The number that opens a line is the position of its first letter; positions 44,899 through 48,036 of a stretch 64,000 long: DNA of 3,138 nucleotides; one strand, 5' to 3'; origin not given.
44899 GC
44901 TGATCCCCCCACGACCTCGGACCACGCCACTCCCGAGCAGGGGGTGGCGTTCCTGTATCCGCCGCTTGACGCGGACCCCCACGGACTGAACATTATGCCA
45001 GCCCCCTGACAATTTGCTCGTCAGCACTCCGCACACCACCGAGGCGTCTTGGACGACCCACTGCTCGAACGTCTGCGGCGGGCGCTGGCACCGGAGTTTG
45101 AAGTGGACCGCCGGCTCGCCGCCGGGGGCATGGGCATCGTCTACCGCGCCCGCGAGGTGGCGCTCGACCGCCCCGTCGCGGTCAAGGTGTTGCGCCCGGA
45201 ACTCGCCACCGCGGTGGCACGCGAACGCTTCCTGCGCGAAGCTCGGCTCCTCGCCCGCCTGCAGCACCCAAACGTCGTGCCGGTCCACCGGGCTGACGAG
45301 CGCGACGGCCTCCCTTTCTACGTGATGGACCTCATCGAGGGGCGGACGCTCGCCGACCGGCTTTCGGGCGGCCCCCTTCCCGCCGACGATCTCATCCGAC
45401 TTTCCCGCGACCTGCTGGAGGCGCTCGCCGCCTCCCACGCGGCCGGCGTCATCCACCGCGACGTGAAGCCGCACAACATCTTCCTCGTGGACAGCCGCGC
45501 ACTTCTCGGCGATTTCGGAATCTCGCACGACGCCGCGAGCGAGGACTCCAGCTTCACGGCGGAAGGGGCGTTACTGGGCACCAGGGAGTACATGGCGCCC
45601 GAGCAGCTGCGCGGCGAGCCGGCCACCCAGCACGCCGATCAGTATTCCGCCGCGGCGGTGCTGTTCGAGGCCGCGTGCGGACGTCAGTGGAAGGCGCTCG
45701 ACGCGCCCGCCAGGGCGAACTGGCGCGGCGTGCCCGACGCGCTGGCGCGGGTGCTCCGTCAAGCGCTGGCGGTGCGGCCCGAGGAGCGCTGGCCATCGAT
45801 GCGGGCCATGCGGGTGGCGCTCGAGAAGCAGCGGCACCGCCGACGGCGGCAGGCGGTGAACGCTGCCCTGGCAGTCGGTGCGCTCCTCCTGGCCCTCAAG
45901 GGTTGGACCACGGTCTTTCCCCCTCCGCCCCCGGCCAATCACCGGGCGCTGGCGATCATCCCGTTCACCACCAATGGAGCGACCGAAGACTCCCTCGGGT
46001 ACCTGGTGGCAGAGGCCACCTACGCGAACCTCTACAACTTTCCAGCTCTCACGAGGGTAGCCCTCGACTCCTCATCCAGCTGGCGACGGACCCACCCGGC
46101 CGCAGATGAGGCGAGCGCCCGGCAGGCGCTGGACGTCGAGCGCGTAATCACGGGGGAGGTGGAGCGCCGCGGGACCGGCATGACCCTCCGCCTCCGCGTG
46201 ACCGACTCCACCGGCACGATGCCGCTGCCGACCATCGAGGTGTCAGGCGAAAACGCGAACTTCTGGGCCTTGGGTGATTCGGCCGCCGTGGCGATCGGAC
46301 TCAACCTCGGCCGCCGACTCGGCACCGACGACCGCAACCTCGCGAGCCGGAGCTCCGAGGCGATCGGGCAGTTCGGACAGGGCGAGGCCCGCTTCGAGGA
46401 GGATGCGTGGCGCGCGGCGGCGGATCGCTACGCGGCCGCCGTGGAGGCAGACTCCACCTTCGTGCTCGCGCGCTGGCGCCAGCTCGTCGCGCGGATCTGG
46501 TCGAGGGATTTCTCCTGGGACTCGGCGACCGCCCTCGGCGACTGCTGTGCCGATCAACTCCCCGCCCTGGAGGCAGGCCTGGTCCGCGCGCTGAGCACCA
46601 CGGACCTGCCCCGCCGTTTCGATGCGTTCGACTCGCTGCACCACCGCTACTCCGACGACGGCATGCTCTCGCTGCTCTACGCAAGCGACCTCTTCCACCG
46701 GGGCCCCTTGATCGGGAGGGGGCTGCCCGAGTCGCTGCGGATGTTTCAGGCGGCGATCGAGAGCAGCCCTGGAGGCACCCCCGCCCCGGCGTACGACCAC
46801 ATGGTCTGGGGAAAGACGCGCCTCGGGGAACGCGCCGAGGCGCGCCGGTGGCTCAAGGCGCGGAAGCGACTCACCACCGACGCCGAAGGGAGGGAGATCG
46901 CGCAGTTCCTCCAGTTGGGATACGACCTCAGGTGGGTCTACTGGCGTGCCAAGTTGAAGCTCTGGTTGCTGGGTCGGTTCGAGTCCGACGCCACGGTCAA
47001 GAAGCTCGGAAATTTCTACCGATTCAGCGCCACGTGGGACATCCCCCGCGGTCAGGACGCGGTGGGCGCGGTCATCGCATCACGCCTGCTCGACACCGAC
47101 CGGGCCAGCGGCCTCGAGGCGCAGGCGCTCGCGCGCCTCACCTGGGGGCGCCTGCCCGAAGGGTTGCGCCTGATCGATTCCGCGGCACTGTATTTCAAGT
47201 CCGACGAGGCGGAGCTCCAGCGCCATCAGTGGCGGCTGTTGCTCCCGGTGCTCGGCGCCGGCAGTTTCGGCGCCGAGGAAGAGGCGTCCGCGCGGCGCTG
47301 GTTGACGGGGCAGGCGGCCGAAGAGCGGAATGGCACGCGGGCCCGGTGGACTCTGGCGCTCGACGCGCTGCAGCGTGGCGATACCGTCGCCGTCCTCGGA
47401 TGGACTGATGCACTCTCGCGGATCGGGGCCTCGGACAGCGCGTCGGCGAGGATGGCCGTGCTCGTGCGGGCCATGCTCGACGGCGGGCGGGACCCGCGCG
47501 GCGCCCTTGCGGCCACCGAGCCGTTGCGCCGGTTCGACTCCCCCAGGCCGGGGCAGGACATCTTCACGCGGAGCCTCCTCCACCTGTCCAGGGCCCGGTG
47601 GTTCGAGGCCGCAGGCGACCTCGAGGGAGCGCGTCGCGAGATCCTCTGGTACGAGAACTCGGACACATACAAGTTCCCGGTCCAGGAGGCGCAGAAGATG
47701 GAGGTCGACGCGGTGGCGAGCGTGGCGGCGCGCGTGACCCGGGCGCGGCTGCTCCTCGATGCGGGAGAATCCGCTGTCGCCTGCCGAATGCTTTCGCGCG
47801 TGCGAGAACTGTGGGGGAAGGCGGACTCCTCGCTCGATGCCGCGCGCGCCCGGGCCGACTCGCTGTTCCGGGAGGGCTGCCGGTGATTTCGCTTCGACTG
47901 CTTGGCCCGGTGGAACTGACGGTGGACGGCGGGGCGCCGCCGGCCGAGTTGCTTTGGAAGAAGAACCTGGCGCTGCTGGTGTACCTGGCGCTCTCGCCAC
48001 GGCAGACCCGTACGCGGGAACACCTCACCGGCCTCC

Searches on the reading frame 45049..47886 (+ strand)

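Call 44: search_protein_families(library=pfam, proteins=[window:45049-47886:+], max_evalue=0.001)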
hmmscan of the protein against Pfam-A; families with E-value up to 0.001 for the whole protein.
window:45049-47886:+ (945 aa): 3 families
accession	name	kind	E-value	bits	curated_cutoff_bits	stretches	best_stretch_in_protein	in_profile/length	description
PF00069.31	Pkinase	-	4.4e-36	125.1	31.7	1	17-213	1-195/263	Protein kinase domain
PF07714.23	PK_Tyr_Ser-Thr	-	5.6e-22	78.7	23.1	1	18-210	2-199/258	Protein tyrosine and serine/threonine kinase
PF17667.7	Pkinase_fungal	-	0.00037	19.8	24.1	1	120-195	293-370/387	Fungal protein kinase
